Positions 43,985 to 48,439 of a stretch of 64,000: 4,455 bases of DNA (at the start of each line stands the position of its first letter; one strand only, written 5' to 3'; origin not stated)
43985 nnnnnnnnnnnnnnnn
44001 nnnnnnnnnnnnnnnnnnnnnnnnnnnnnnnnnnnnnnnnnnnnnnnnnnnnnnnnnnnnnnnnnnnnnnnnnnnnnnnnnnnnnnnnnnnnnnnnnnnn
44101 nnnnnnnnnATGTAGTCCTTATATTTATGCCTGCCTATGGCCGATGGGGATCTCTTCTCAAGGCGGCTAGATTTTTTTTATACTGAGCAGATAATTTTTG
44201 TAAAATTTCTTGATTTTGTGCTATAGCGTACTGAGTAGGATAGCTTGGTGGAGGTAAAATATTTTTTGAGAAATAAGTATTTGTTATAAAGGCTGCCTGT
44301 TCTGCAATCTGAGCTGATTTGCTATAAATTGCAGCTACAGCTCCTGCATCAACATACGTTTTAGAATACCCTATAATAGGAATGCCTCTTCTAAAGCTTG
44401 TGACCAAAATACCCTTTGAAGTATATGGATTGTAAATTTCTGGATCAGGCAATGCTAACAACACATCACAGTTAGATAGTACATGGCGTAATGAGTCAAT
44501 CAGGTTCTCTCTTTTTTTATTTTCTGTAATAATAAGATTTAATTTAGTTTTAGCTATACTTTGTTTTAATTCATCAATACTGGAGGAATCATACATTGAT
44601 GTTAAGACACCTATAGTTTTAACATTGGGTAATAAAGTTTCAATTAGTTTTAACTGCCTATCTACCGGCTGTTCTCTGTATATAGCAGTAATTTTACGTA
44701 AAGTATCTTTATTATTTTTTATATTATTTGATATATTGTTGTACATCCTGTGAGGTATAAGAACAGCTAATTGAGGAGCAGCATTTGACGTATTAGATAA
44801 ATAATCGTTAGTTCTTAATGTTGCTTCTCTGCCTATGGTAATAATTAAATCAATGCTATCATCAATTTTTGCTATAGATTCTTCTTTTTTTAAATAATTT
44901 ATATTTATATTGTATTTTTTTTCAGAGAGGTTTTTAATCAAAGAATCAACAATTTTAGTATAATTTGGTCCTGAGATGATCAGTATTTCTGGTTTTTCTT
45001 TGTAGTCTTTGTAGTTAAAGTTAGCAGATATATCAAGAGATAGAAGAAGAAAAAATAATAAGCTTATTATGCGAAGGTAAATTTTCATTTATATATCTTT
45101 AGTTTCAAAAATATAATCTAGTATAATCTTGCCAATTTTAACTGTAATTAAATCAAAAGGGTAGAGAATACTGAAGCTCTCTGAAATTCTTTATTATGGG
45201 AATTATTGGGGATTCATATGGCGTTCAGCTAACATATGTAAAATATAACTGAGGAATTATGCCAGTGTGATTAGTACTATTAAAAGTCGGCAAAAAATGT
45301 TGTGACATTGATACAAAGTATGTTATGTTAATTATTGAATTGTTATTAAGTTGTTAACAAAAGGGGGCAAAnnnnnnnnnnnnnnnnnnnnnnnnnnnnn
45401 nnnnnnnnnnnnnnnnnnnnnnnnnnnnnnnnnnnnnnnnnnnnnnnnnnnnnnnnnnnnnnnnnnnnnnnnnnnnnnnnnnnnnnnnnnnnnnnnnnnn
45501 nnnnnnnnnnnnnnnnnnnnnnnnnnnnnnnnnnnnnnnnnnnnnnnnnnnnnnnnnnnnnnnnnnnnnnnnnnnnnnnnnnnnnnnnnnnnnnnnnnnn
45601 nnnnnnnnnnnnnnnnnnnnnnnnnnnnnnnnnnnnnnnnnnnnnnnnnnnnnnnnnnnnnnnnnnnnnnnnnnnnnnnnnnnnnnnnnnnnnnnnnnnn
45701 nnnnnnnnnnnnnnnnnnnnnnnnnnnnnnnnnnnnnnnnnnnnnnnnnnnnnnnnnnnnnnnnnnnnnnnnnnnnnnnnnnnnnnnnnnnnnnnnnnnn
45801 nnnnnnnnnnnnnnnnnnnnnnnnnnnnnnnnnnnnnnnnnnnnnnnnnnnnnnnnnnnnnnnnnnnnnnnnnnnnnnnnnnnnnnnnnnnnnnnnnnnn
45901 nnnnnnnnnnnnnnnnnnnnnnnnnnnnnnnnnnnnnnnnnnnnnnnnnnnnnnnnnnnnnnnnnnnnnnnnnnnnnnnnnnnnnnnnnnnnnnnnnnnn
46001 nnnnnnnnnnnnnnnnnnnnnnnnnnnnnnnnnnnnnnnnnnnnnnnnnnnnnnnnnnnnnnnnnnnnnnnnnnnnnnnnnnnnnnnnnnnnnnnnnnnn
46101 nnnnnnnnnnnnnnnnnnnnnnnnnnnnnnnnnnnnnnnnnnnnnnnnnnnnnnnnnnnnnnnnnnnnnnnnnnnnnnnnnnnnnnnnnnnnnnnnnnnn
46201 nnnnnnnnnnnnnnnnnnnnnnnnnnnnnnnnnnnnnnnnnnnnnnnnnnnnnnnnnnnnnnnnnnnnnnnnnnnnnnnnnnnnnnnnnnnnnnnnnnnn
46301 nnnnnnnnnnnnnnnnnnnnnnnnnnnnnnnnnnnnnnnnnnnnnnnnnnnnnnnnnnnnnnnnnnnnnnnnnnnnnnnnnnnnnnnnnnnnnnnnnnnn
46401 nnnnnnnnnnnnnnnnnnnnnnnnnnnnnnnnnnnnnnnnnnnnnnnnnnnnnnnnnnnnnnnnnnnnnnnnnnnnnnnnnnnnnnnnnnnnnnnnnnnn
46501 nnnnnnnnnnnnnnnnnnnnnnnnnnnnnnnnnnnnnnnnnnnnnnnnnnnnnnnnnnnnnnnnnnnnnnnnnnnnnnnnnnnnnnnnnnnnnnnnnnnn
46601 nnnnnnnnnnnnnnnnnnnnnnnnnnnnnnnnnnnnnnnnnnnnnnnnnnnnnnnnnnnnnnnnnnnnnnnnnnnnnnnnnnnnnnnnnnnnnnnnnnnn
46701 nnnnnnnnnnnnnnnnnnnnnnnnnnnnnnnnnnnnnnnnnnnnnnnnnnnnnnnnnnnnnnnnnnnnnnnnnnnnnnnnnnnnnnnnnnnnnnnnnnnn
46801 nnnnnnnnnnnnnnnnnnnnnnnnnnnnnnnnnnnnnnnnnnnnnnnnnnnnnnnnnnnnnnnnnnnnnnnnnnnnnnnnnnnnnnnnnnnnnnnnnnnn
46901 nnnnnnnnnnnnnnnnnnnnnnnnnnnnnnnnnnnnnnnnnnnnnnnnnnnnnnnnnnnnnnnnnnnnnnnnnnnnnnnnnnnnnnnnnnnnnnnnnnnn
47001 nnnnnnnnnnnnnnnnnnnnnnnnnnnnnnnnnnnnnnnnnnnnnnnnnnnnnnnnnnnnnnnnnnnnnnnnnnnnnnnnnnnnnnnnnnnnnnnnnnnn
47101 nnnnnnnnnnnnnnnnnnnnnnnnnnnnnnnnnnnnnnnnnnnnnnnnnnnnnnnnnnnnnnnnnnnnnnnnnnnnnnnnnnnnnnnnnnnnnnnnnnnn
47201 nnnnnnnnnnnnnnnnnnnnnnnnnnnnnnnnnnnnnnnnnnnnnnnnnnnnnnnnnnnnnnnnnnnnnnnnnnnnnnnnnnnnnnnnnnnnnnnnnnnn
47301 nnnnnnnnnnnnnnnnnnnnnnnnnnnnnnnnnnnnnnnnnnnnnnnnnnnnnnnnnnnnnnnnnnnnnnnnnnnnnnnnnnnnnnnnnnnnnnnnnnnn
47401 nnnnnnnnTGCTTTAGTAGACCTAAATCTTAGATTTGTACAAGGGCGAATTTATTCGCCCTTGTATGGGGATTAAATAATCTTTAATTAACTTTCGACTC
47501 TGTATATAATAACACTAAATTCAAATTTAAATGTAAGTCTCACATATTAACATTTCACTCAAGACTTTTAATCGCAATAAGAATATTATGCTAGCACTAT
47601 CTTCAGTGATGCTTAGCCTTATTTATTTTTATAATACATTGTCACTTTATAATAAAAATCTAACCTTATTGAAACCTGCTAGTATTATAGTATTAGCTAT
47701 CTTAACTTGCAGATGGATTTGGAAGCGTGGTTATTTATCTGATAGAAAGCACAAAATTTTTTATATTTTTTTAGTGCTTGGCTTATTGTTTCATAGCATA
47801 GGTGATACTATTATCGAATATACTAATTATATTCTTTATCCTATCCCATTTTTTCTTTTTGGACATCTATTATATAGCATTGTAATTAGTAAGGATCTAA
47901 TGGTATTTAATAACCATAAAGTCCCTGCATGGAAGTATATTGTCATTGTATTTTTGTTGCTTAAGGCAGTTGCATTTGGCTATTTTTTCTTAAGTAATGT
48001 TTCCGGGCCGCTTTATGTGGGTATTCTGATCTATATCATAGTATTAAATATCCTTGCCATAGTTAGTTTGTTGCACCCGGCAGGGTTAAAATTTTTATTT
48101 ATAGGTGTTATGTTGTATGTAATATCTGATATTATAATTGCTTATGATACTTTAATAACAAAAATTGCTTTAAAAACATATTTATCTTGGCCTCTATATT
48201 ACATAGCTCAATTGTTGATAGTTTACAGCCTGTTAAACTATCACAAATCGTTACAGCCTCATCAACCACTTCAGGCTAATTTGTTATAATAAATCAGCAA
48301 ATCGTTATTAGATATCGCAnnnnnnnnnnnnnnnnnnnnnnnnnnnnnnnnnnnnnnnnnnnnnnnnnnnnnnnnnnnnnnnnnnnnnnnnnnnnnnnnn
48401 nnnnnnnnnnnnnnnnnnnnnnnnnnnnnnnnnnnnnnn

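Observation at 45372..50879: Candidate accessory module: two large, possibly paralogous polytopic membrane proteins flanking a YhhN-like protein, followed by a UBL-ankyrin gene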

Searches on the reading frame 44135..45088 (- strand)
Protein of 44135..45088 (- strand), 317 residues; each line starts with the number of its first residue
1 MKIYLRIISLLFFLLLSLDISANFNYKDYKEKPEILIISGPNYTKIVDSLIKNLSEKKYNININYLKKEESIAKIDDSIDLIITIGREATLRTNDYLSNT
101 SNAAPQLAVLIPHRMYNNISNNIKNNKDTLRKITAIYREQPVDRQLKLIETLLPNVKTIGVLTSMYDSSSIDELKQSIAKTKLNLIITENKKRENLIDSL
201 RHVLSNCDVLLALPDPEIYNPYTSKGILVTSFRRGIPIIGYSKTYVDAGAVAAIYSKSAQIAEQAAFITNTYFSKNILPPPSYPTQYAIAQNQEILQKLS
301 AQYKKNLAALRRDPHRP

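Call 3: search_protein_families(library=pfam, proteins=[window:44135-45088:-], max_evalue=0.1)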
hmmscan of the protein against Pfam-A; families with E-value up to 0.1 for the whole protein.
window:44135-45088:- (317 aa): 2 families
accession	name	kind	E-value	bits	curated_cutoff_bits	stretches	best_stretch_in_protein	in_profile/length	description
PF04392.18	ABC_sub_bind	-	1.2e-16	61.3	25.9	1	36-269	6-245/293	ABC transporter substrate binding protein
PF03109.22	ABC1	-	0.094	12.3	22.9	0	169-245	95-162/244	ABC1 atypical kinase-like domain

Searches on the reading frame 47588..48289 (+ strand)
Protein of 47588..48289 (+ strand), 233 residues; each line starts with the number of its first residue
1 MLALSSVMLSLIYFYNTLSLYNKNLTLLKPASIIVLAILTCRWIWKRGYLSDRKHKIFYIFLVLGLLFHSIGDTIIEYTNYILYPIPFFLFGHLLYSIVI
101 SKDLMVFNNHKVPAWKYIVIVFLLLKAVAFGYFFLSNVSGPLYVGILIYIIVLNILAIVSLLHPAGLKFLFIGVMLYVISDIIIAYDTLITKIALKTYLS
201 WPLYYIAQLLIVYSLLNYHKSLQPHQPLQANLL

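Call 3: search_protein_families(library=pfam, proteins=[window:47588-48289:+], max_evalue=0.1)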
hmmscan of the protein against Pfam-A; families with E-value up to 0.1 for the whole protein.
window:47588-48289:+ (233 aa): 1 family
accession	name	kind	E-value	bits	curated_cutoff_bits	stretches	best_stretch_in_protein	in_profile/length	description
PF07947.19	YhhN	-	3e-21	76.4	25.6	1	27-214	4-181/182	YhhN family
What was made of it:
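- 47588..48289 (+): YhhN-family membrane enzyme (lysoplasmalogenase type), 233 aa. Pfam PF07947, E 3e-21, 76.4 bits against a cut-off of 25.6 (call 3).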

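Call 4: search_protein_families(library=ncbifam, proteins=[window:47588-48289:+], max_evalue=0.1)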
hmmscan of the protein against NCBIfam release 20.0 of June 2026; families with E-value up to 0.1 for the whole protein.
window:47588-48289:+ (233 aa): 0 families

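Call 30: search_solved_structures(query=window:47588-48289:+, max_evalue=1)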
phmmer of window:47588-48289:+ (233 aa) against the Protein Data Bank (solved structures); distinct sequences matched with E-value up to 1: 0.

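Call 94: search_protein_families(library=padloc, proteins=[window:47588-48289:+], max_evalue=0.01)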
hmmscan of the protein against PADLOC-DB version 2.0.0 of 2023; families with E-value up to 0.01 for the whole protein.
window:47588-48289:+ (233 aa): 0 families

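Call 95: search_protein_families(library=phrogs, proteins=[window:47588-48289:+], max_evalue=0.01)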
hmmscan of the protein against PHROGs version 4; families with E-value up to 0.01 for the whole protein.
window:47588-48289:+ (233 aa): 0 families
